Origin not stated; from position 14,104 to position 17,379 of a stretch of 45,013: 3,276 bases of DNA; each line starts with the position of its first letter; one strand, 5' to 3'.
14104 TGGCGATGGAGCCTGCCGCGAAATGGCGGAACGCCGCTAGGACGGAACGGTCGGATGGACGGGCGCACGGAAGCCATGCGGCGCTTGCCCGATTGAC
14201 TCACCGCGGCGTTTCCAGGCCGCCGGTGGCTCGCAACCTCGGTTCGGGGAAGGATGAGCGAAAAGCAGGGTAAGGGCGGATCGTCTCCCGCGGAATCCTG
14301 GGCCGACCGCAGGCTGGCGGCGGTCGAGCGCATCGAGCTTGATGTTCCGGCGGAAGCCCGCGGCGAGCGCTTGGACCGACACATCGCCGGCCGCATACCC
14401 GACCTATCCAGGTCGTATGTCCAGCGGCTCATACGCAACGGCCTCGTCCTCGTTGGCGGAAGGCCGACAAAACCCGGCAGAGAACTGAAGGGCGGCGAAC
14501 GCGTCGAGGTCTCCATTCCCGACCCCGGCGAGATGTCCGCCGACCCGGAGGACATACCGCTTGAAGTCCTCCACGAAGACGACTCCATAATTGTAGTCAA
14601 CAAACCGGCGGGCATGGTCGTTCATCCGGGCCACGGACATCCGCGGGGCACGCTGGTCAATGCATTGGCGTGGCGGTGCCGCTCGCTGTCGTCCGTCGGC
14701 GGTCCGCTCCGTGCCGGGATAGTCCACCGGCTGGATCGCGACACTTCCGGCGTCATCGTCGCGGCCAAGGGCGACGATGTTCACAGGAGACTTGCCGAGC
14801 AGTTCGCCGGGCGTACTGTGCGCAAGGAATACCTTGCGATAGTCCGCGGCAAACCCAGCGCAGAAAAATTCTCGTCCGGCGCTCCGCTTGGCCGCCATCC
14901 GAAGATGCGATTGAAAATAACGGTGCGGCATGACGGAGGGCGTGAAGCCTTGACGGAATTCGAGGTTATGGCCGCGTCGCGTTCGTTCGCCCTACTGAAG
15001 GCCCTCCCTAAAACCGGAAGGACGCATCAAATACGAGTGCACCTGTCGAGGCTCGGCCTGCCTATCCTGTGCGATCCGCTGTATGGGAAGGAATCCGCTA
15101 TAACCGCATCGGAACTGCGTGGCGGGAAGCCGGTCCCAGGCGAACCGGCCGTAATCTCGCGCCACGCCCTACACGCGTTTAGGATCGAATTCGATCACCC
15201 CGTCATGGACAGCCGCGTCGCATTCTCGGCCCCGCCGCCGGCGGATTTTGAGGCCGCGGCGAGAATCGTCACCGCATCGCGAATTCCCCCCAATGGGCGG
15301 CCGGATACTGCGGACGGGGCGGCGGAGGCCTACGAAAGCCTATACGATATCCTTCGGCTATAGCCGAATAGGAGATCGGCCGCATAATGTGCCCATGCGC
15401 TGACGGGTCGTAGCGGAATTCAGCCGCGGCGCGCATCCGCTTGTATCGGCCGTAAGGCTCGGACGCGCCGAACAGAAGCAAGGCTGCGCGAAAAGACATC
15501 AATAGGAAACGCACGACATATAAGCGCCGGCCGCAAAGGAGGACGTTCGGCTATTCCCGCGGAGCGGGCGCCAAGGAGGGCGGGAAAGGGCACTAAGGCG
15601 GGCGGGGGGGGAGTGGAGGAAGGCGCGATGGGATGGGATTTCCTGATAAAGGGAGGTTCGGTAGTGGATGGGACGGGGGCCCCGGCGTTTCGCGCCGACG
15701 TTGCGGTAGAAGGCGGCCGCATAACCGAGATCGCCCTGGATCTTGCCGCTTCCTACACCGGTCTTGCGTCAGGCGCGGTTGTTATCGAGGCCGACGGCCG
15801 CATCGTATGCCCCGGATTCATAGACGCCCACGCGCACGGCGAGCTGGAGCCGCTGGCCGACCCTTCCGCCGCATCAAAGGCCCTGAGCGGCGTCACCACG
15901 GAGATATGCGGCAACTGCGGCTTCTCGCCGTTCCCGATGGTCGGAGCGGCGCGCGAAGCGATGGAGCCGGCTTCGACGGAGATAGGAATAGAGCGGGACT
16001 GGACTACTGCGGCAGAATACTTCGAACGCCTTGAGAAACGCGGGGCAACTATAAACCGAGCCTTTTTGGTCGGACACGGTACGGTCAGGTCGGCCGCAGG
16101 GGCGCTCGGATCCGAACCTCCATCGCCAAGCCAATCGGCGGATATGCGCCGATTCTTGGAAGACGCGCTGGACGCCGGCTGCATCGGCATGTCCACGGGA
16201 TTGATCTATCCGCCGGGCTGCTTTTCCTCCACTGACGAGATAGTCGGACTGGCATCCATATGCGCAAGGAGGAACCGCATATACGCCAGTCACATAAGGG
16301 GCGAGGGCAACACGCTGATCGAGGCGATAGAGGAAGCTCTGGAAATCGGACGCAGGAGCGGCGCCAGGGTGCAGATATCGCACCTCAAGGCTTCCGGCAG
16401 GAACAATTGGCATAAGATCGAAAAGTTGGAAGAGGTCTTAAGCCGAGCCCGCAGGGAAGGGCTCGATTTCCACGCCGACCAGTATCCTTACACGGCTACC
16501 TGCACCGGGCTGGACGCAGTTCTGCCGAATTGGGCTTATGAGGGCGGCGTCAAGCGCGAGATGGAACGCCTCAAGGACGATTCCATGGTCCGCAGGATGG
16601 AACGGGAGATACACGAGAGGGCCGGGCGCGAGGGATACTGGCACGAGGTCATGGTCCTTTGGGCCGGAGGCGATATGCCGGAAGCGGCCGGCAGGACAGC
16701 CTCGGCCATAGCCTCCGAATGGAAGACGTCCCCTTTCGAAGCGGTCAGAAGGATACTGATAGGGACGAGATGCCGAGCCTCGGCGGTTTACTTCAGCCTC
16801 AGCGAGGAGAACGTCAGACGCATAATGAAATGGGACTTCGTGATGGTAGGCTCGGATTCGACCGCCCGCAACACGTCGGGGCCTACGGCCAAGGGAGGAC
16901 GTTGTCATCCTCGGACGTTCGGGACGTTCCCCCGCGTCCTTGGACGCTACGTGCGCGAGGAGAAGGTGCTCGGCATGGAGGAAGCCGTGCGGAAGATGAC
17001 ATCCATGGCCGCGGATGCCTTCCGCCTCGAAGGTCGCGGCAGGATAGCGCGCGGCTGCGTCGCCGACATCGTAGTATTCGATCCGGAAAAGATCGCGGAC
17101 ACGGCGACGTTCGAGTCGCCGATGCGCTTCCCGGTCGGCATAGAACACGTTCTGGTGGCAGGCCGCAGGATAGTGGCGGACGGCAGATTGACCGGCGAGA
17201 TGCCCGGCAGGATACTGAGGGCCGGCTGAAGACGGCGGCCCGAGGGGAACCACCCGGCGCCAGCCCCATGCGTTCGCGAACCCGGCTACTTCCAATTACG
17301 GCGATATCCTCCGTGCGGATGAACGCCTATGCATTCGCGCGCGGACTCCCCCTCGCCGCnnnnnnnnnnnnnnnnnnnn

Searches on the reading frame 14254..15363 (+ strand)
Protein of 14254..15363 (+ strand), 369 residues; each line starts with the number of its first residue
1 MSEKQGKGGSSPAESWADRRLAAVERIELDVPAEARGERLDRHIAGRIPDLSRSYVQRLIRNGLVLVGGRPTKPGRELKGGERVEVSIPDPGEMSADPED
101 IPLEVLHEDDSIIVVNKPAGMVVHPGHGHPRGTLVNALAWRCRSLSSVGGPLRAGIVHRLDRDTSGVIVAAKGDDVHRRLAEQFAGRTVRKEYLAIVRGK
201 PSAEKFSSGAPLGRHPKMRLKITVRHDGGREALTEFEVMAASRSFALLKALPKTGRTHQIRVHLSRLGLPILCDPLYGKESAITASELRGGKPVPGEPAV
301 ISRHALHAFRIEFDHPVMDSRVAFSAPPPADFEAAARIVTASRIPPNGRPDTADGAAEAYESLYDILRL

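Call 9: search_protein_families(library=pfam, proteins=[window:14254-15363:+], max_evalue=0.001)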
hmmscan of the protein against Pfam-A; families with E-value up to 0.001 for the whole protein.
window:14254-15363:+ (369 aa): 2 families
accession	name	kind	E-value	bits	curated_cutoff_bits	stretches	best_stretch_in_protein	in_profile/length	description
PF00849.27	PseudoU_synth_2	-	2.4e-33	115.9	26.8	1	112-265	2-151/152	RNA pseudouridylate synthase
PF01479.30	S4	-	1.1e-06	28.7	22.8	1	50-84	13-48/48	S4 domain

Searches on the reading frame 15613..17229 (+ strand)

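Call 9: search_protein_families(library=pfam, proteins=[window:15613-17229:+], max_evalue=0.001)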
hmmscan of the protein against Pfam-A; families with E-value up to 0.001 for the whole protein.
window:15613-17229:+ (538 aa): 2 families
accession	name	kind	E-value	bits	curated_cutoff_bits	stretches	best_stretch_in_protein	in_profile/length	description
PF07969.17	Amidohydro_3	-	6.5e-25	89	29.7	1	57-520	2-471/472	Amidohydrolase family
PF01979.26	Amidohydro_1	-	1.7e-13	51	25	2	400-500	234-326/345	Amidohydrolase family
